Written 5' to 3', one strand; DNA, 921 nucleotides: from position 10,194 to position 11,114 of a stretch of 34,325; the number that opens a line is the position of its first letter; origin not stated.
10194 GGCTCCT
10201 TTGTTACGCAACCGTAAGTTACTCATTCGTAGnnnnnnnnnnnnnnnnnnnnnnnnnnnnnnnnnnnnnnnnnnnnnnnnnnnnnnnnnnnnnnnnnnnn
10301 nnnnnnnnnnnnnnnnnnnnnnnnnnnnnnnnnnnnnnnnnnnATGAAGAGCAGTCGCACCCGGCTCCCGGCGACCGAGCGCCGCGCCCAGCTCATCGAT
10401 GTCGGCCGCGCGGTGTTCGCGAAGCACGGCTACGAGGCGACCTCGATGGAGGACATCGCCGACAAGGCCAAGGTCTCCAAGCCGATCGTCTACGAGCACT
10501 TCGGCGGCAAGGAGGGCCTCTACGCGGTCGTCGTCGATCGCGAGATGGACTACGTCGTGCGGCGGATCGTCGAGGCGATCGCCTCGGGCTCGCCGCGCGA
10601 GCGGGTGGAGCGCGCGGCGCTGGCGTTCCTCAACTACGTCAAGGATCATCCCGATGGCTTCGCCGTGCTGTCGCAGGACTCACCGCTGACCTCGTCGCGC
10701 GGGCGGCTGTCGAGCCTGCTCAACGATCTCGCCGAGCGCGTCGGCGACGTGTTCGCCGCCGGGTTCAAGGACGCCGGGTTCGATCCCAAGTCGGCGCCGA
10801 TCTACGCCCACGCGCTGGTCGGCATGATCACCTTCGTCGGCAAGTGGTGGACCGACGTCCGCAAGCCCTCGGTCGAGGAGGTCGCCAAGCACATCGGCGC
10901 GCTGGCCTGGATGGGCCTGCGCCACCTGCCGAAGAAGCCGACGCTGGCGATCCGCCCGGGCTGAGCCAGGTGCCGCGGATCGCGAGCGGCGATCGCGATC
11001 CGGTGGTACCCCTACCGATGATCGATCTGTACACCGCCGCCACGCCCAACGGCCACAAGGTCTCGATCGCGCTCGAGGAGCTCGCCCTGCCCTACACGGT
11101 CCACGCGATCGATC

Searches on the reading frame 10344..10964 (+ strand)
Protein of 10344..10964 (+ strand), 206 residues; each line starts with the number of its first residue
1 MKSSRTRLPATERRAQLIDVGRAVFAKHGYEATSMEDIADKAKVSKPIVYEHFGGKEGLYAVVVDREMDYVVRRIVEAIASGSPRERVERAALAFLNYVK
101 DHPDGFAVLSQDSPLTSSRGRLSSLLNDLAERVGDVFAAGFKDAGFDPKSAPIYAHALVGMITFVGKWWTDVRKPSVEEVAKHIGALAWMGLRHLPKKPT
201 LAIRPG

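Call 9: search_protein_families(library=pfam, proteins=[window:10344-10964:+])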
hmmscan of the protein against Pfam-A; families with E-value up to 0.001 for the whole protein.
window:10344-10964:+ (206 aa): 4 families
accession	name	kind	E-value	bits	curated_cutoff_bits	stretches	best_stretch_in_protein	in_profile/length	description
PF00440.29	TetR_N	-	5.9e-18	64.8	24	1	17-61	1-45/47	Bacterial regulatory proteins, tetR family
PF17932.6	TetR_C_24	-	5.3e-09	36.8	26.4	1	82-190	2-112/114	Tetracyclin repressor-like, C-terminal domain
PF19344.4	TetR_C_32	-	9.5e-08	32.7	27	1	82-194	10-129/139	Tetracyclin repressor-like, C-terminal domain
PF21943.1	TetR_C_46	-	2.3e-06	28.2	27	1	84-191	1-109/109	Tetracyclin repressor-like, C-terminal domain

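Call 10: search_protein_families(library=ncbifam, proteins=[window:10344-10964:+])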
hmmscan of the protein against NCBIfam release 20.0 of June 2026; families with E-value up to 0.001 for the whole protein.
window:10344-10964:+ (206 aa): 20 families
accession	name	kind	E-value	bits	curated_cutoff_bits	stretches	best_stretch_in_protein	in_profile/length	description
NF053731.1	TransRegFasRMycb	equivalog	1.6e-35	122.7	330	1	5-197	4-197/199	HTH-type transcriptional activator FasR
TIGR03613.1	RutR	equivalog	2.7e-11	43.7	368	1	11-173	7-167/202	pyrimidine utilization regulatory protein R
NF041196.1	ScbR_bind_reg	equivalog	1e-10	42.1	150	1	12-86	6-81/191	ScbR family autoregulator-binding transcription factor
NF050111.1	TransRegSACE7040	equivalog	7.2e-10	39.1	250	1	12-69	1-61/186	SACE_7040 family transcriptional regulator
NF007430.0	PRK09975.1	equivalog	7.5e-10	38.3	274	1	4-105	3-106/220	acrEF/envCD operon transcriptional regulator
TIGR03384.1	betaine_BetI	equivalog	2.5e-09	37.1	201.3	1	12-89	8-86/189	choline-binding transcriptional repressor BetI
NF001978.0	PRK00767.1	equivalog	3.8e-09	36.6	118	1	13-89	10-88/197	transcriptional regulator BetI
NF040929.1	quorum_TF_HapR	equivalog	4.4e-09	36.4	350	1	2-77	5-76/200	LuxR/HapR/OpaR family quorum-sensing transcriptional regulator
NF053878.1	FATransRegFadRBac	equivalog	1e-08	35.2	200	1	13-193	4-189/190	fatty acid metabolism transcriptional regulator FadR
NF053516.1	TranRepPrsAVib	equivalog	1.4e-08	34.8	300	1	12-81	6-75/208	TetR family transcriptional repressor PsrA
NF007949.0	PRK10668.1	equivalog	2.4e-08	33.7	271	1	5-65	4-64/216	multidrug efflux transporter transcriptional repressor AcrR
NF037937.1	septum_RefZ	equivalog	5e-08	33.1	180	1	16-102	3-92/195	forespore capture DNA-binding protein RefZ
NF033703.1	transcr_KstR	equivalog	1e-07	31.8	280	1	11-89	6-85/185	cholesterol catabolism transcriptional regulator KstR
NF011584.0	PRK15008.1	equivalog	1.2e-07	31.8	230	1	12-180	18-183/212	HTH-type transcriptional regulator RutR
NF051457.1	acryl_TF_AcuR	equivalog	3.1e-07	29.9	247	1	9-81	14-86/204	acrylate utilization transcriptional regulator AcuR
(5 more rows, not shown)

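Call 13: find_homologous_proteins(query=window:10344-10964:+, max_evalue=1e-20)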
Query window:10344-10964:+ (206 aa): 7869 proteins with E <= 1e-20 among 8000 candidates; the best 120 are listed.
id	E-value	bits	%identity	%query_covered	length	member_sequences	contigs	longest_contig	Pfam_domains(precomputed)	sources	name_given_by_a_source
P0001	2.7e-131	453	100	100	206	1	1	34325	PF00440.30,PF19344.5,PF17932.7,PF21943.2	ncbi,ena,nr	ncbi:MAG: TetR/AcrR family transcriptional regulator [Deltaproteobacteria bacterium]|nr:TetR/AcrR fa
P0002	2.5e-128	444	98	100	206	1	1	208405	PF00440.30,PF19344.5,PF17932.7,PF21943.2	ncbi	-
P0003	1.2e-125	435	96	100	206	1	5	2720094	PF00440.30,PF19344.5,PF17932.7,PF21943.2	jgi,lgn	jgi:AcrR family transcriptional regulator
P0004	1.5e-115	402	89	98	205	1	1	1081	PF00440.30,PF19344.5,PF17932.7,PF21943.2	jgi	jgi:AcrR family transcriptional regulator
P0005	1.7e-115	402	89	98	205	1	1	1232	PF00440.30,PF19344.5,PF17932.7,PF21943.2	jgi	jgi:AcrR family transcriptional regulator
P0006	5.3e-115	400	87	99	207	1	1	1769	PF00440.30,PF19344.5,PF21943.2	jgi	jgi:AcrR family transcriptional regulator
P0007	5.5e-115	400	89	98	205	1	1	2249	PF00440.30,PF19344.5,PF17932.7,PF21943.2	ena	-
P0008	5.6e-115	400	87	99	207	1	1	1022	PF00440.30,PF19344.5,PF17932.7,PF21943.2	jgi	jgi:AcrR family transcriptional regulator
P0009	1.4e-114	399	88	97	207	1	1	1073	PF00440.30,PF19344.5,PF17932.7,PF21943.2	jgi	jgi:AcrR family transcriptional regulator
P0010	1.5e-114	399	88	98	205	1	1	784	PF00440.30,PF19344.5,PF17932.7,PF21943.2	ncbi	-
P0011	1.8e-114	399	86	100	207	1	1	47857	PF00440.30,PF19344.5,PF17932.7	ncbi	-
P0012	2.0e-114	398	88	98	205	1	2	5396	PF00440.30,PF19344.5,PF17932.7,PF21943.2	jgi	jgi:AcrR family transcriptional regulator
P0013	2.5e-114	398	87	100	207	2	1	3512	PF00440.30,PF19344.5,PF17932.7,PF21943.2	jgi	-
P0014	4.0e-114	397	88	98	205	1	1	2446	PF00440.30,PF19344.5,PF17932.7,PF21943.2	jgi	-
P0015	4.0e-114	397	88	99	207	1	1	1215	PF00440.30,PF19344.5,PF17932.7,PF21943.2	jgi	jgi:AcrR family transcriptional regulator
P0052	8.1e-112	390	84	100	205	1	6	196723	PF00440.30,PF19344.5,PF21943.2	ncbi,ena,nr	ncbi:MAG: TetR/AcrR family transcriptional regulator [Kofleriaceae bacterium]|nr:TetR/AcrR family tr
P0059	1.2e-111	389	86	96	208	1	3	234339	PF00440.30,PF19344.5,PF17932.7,PF21943.2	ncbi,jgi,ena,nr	ncbi:MAG TPA: TetR/AcrR family transcriptional regulator [Polyangia bacterium]|nr:TetR/AcrR family t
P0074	4.7e-111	387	84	99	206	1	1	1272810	PF00440.30,PF19344.5,PF17932.7,PF21943.2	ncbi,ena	-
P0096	6.8e-110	384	85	96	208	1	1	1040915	PF00440.30,PF19344.5,PF17932.7,PF21943.2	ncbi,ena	-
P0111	1.9e-109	382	83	100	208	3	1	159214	PF00440.30,PF19344.5,PF21943.2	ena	-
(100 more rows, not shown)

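Call 15: find_related_loci(query=A1, collection=genome_contigs, flank=4000)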
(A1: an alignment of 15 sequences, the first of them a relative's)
Query A1 (206 aa) in genome_contigs; peptide patterns used: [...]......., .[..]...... (x = any residue, [..] = any of these).
600 stretches matched a pattern (row limit reached: there are more); 583 encode a relative of the query (tblastn E <= 1e-3); the best 80 are kept; 80 distinct loci.
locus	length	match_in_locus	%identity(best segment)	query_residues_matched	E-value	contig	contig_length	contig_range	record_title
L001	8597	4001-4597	81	5-203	3e-111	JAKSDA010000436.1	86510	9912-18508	MAG: Proteobacteria bacterium isolate MAG.37 k141_52582, whole genome shotgun sequence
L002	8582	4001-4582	75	7-200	1e-102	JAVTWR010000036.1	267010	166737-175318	MAG: Polyangiaceae bacterium isolate labscale reactor_MAG19 NODE_26_length_267010_cov_27.603469, whole genome shotgun se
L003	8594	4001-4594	76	4-201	1e-100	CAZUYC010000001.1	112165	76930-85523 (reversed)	MAG TPA_asm: uncultured Spirochaetales bacterium isolate binchicken_co165_278 genome assembly, contig: k141_2678518, who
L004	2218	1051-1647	75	1-199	4e-104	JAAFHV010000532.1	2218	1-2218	MAG: Myxococcales bacterium isolate bin26.maxbin.ball.049 WN_Myxococcales_2_scaffold_532, whole genome shotgun sequence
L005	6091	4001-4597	72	6-204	1e-98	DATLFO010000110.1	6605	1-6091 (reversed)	MAG TPA_asm: Actinomycetota bacterium isolate SMAG_U13590 k141_82566, whole genome shotgun sequence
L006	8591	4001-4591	69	6-202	2e-97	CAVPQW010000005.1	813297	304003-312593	MAG: uncultured Actinomycetes bacterium isolate MFD00392.bin.2.126 genome assembly, contig: contig_42125, whole genome s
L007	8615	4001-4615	78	1-205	1e-107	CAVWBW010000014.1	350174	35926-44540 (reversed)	MAG: uncultured delta proteobacterium isolate MFD03804.bin.1.273 genome assembly, contig: contig_7462, whole genome shot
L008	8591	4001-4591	70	3-199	3e-91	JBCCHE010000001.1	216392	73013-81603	MAG: Myxococcota bacterium isolate P01_B01_bin.6 k141_112288_length_216392_cov_58.9584, whole genome shotgun sequence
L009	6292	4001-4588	67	7-201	8e-91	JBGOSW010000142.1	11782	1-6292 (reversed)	MAG: Candidatus Binatia bacterium isolate OBJ_0618_7090110_177 k141_533398_length_11782_cov_51.5581, whole genome shotgu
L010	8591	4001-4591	67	3-199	5e-90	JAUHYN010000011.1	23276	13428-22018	MAG: bacterium isolate 3_bin.68 NODE_2711_length_23276_cov_0.950495, whole genome shotgun sequence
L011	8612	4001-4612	67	2-204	4e-90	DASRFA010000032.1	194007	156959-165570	MAG TPA_asm: Candidatus Binatia bacterium isolate SMAG_U10020 k141_2387456, whole genome shotgun sequence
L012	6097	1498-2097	66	1-200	6e-88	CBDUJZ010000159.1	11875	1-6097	MAG TPA_asm: uncultured Myxococcales bacterium isolate SRR22808118_concoct_115 genome assembly, contig: ERZ25043431.4161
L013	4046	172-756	61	4-201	3e-82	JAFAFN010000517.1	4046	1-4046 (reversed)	MAG: Actinomycetes bacterium isolate OH_SBlB_175 k127_664349, whole genome shotgun sequence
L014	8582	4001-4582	64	7-199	7e-80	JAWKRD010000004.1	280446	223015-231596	MAG: Polyangiaceae bacterium isolate ABC1.109 ABC1.109.fa-4, whole genome shotgun sequence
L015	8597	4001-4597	58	1-199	2e-79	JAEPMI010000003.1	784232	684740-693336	MAG: Deltaproteobacteria bacterium isolate HCUG1432-5 NODE_3_length_784232_cov_32.432337, whole genome shotgun sequence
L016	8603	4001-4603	57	1-201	3e-78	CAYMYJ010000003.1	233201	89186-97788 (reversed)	MAG TPA_asm: uncultured Bradymonadales bacterium isolate SRP118108_co3_390 genome assembly, contig: NODE_6_length_233201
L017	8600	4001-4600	54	2-201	1e-73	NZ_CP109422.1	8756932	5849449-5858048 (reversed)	Streptomyces sp. NBC_01506 chromosome, complete genome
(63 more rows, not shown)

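Call 22: search_solved_structures(query=window:10344-10964:+, max_evalue=0.00001, show_alignments=2)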
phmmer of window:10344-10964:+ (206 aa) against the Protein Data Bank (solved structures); distinct sequences matched with E-value up to 0.00001: 47.
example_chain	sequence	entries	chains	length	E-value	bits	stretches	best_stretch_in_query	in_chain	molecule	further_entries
6o6p_A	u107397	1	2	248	1.4e-28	103.4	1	6-197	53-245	TetR family transcriptional regulator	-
6o6n_A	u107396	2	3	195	6.5e-28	101.2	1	7-196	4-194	TetR family transcriptional regulator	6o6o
3f1b_A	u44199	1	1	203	6.2e-18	68.6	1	5-198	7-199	TetR-like transcriptional regulator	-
2qib_A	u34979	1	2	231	3.3e-14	56.5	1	5-174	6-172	tetR-family transcriptional regulator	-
3dcf_A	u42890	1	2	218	1.7e-13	54.1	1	10-193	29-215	transcriptional regulator of the TetR/AcrR family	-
3vpr_A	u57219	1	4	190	1.9e-12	50.7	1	12-192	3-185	Transcriptional regulator, TetR family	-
2hyt_A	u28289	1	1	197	6.8e-11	45.6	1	5-73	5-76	TetR-family transcriptional regulator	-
4w1u_A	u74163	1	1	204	1.4e-10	44.6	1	10-170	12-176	HTH-type transcriptional repressor KstR2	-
4w97_A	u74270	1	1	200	1.5e-10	44.5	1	11-170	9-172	HTH-type transcriptional repressor KstR2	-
2ibd_A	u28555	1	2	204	6e-10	42.6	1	12-187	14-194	Possible transcriptional regulator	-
9b7y_A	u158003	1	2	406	1e-09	41.8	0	10-85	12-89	Transcriptional repressor Mce3R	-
5d18_A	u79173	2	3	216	2.3e-08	37.4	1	12-108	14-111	TetR family transcriptional regulator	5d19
6a4l_A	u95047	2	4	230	2.6e-08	37.2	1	12-108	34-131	TetR family transcriptional regulator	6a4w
3bhq_A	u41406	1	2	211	2.9e-08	37.1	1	13-79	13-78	Transcriptional regulator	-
8ke8_A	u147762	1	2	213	3.7e-08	36.7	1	10-66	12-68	NalC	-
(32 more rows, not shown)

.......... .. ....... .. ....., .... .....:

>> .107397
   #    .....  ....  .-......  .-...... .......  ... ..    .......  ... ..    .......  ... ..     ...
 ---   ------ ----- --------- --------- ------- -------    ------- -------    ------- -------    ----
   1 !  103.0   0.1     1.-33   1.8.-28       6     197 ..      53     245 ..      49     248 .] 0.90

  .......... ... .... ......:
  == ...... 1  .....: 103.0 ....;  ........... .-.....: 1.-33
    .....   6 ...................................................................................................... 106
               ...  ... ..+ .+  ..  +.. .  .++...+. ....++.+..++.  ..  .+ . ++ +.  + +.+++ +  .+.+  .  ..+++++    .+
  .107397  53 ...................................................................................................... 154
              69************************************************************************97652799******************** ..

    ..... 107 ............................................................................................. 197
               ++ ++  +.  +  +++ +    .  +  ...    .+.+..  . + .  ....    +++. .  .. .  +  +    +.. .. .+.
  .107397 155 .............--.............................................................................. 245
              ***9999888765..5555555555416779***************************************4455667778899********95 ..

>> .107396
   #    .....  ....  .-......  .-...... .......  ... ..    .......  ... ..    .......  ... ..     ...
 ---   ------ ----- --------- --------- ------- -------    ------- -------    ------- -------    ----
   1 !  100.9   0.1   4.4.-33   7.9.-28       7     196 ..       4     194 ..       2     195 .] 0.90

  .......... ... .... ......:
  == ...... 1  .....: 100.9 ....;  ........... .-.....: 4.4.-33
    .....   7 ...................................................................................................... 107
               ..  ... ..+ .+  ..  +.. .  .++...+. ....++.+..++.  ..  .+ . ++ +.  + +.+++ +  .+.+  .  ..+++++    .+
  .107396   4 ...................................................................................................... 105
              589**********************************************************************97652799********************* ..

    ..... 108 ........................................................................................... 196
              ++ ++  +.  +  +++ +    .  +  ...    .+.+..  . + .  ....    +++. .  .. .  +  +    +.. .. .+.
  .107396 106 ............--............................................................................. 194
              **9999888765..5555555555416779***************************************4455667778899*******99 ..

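Call 27: search_protein_families(library=pfam, proteins=[L003:2795-3868:-, L005:3021-3923:-, L006:2980-3894:-, L008:3030-3911:-, L009:2805-3887:-, L010:3151-3927:-, L014:3084-3869:-, L016:3093-3920:-, L011:2783-3907:-])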
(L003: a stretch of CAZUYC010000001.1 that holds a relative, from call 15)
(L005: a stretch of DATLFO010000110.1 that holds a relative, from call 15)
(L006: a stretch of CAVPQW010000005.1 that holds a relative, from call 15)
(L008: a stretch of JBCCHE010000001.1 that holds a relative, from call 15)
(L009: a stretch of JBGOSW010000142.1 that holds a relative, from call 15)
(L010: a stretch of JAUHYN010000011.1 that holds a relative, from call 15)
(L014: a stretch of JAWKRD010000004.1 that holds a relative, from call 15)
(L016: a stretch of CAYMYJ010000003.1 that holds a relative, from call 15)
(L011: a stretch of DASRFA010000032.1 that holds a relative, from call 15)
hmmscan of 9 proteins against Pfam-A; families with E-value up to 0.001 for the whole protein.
L003:2795-3868:- (357 aa): 1 family
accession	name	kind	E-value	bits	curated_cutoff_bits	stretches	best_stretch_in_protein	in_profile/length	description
PF00487.30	FA_desaturase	-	4.8e-30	105.6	29.7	1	60-310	2-249/253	Fatty acid desaturase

L005:3021-3923:- (300 aa): 1 family
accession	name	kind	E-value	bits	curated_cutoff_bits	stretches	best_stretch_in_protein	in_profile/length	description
PF03405.20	FA_desaturase_2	-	1.5e-68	231.5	22.7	1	8-297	3-310/325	Fatty acid desaturase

L006:2980-3894:- (304 aa): 1 family
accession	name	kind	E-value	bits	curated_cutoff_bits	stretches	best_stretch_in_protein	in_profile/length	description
PF03405.20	FA_desaturase_2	-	1.6e-67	228.1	22.7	1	9-299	3-311/325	Fatty acid desaturase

L008:3030-3911:- (293 aa): 1 family
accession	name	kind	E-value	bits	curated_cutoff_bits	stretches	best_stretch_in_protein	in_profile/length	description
PF00487.30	FA_desaturase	-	4.5e-18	66.4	29.7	1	9-212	9-225/253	Fatty acid desaturase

L009:2805-3887:- (360 aa): 1 family
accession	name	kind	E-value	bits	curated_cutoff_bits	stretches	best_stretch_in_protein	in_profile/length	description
PF00487.30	FA_desaturase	-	2.4e-30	106.6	29.7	1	60-312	2-251/253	Fatty acid desaturase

L010:3151-3927:- (258 aa): 1 family
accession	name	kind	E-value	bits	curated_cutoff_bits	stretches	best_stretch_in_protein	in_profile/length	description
PF00487.30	FA_desaturase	-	1.7e-17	64.4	29.7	1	9-216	7-230/253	Fatty acid desaturase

L014:3084-3869:- (261 aa): 1 family
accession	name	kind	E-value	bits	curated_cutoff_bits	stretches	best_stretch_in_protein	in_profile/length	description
PF00487.30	FA_desaturase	-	1.6e-18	67.9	29.7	1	9-213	7-225/253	Fatty acid desaturase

L016:3093-3920:- (275 aa): 1 family
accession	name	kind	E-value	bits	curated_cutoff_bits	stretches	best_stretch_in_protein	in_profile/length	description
PF00487.30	FA_desaturase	-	1.8e-17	64.4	29.7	1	15-221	7-227/253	Fatty acid desaturase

L011:2783-3907:- (374 aa): 3 families
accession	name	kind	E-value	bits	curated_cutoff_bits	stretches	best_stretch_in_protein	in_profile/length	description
PF00970.30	FAD_binding_6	-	7.5e-10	39.5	21.1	1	74-146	29-97/99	Oxidoreductase FAD-binding domain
PF00175.26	NAD_binding_1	-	7.2e-09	36.7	22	1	157-261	1-108/109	Oxidoreductase NAD-binding domain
PF00111.32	Fer2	-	4.2e-07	30.3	21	1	299-346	6-53/77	2Fe-2S iron-sulfur cluster binding domain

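Call 29: search_protein_families(library=pfam, proteins=[L002:2234-3541:-, L002:4317-5552:+, L002:4852-5775:+, L002:5802-6716:+, L002:1364-2308:+, L002:2097-3029:-])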
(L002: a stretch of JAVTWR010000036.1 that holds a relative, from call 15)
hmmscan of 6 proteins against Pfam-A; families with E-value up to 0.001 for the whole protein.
L002:2234-3541:- (435 aa): 6 families
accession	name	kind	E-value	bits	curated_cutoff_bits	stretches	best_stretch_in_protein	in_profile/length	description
PF07819.20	PGAP1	-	2.5e-13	50.8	24.3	1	155-318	3-186/233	PGAP1-like alpha/beta domain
PF24096.1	DUF7379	-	2.6e-06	28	33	1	204-280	52-125/191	Domain of unknown function (DUF7379)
PF05057.20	DUF676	-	3.2e-05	24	20.3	1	157-271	6-129/217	Putative serine esterase (DUF676)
PF12697.13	Abhydrolase_6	-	0.00039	21.6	26.3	1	159-336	1-155/217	Alpha/beta hydrolase family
PF00561.26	Abhydrolase_1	-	0.00062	19.9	25.8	0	222-274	66-113/245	alpha/beta hydrolase fold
PF02089.21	Palm_thioest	-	0.00074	19.7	26.8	1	209-269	54-112/254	Palmitoyl protein thioesterase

L002:4317-5552:+ (411 aa): 0 families

L002:4852-5775:+ (307 aa): 1 family
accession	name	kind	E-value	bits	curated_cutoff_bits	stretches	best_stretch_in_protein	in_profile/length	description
PF04264.18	YceI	-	2.1e-46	158.5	23.7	1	136-303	1-149/150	YceI-like domain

L002:5802-6716:+ (304 aa): 2 families
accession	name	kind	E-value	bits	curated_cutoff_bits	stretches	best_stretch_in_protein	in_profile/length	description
PF03466.25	LysR_substrate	-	4.5e-37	127.9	28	1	90-295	2-208/209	LysR substrate binding domain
PF00126.33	HTH_1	-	5.7e-18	65.1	26.6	1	6-65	1-60/60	Bacterial regulatory helix-turn-helix protein, lysR family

L002:1364-2308:+ (314 aa): 1 family
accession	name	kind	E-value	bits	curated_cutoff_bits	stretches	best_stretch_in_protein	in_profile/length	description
PF13385.13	Laminin_G_3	-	3.7e-12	47.1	27.6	1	160-305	12-151/151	Concanavalin A-like lectin/glucanases superfamily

L002:2097-3029:- (310 aa): 0 families

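Call 30: find_encoding_contigs(protein=P0003, flank=4000, max_places=2)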
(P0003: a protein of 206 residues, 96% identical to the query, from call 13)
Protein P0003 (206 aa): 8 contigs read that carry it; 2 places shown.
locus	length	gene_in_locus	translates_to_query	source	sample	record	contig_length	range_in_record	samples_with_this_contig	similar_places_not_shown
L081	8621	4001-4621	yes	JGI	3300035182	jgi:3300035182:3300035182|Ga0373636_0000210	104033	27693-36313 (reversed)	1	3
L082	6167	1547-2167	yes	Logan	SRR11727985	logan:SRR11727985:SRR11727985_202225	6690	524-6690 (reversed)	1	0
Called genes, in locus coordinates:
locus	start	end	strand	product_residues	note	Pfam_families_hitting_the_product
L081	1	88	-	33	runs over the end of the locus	-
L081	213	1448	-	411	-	PF00990:GGDEF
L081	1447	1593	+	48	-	-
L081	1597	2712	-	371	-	PF00487:FA_desaturase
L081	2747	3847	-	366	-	PF00970:FAD_binding_6, PF00175:NAD_binding_1, PF00111:Fer2 (weak)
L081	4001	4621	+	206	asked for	PF00440:TetR_N, PF19344:TetR_C_32, PF17932:TetR_C_24, PF21943:TetR_C_46 (weak)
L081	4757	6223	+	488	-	PF12697:Abhydrolase_6 (weak), PF03583:LIP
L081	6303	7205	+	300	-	-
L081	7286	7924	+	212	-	PF03006:HlyIII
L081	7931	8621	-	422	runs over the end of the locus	-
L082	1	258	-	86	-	?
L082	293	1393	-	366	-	PF00970:FAD_binding_6, PF00175:NAD_binding_1, PF00111:Fer2 (weak)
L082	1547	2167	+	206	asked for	PF00440:TetR_N, PF19344:TetR_C_32, PF17932:TetR_C_24, PF21943:TetR_C_46 (weak)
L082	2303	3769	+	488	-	PF12697:Abhydrolase_6 (weak), PF03583:LIP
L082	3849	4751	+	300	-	-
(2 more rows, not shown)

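Call 31: find_encoding_contigs(protein=P0052, flank=4000, max_places=2)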
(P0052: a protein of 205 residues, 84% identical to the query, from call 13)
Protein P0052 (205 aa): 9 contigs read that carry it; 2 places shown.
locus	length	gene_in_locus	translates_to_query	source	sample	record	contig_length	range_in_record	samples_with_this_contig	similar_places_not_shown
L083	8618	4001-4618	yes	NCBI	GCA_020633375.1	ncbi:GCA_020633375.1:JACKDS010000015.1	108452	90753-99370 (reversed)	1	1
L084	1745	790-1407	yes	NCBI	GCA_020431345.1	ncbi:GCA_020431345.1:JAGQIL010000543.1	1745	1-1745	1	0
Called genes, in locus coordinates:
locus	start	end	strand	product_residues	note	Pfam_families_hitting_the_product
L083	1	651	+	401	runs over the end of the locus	PF13699:eCIS_core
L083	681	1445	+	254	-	-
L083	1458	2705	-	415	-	PF00487:FA_desaturase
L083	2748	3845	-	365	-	PF00970:FAD_binding_6, PF00175:NAD_binding_1, PF00111:Fer2 (weak)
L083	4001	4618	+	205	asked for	PF00440:TetR_N, PF19344:TetR_C_32, PF21943:TetR_C_46 (weak)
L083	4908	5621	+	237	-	-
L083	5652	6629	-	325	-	PF07924:NuiA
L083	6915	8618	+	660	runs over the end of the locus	PF03370:CBM_21 (weak)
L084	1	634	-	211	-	PF00970:FAD_binding_6, PF00175:NAD_binding_1 (weak)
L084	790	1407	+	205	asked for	PF00440:TetR_N, PF19344:TetR_C_32, PF21943:TetR_C_46 (weak)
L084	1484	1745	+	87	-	?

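Call 32: find_encoding_contigs(protein=P0059, flank=4000, max_places=2)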
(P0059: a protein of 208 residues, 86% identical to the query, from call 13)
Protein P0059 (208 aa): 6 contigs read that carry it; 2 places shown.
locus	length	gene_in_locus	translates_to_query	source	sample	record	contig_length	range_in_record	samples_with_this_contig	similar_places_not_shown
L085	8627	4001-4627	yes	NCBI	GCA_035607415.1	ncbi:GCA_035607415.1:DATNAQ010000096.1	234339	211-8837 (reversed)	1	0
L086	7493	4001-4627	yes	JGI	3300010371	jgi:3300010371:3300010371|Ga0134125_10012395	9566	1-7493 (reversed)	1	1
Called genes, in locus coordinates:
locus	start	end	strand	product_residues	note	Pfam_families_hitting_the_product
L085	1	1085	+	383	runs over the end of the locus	PF03942:DTW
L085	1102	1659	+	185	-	-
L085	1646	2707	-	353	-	PF00487:FA_desaturase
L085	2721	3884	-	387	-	PF00175:NAD_binding_1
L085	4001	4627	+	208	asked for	PF00440:TetR_N, PF19344:TetR_C_32, PF17932:TetR_C_24 (weak), PF21943:TetR_C_46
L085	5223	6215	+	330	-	-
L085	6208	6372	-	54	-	-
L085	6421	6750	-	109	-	-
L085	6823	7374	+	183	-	-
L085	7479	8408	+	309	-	PF13011:LZ_Tnp_IS481, PF13384:HTH_23, PF13518:HTH_28, PF13551:HTH_29, PF13565:HTH_32, PF04545:Sigma70_r4 (weak), PF00665:rve, PF13683:rve_3, +1 more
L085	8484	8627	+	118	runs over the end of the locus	?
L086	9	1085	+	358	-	PF03942:DTW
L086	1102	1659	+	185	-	-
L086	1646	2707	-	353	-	PF00487:FA_desaturase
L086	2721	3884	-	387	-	PF00175:NAD_binding_1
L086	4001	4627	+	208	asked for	PF00440:TetR_N, PF19344:TetR_C_32, PF17932:TetR_C_24 (weak), PF21943:TetR_C_46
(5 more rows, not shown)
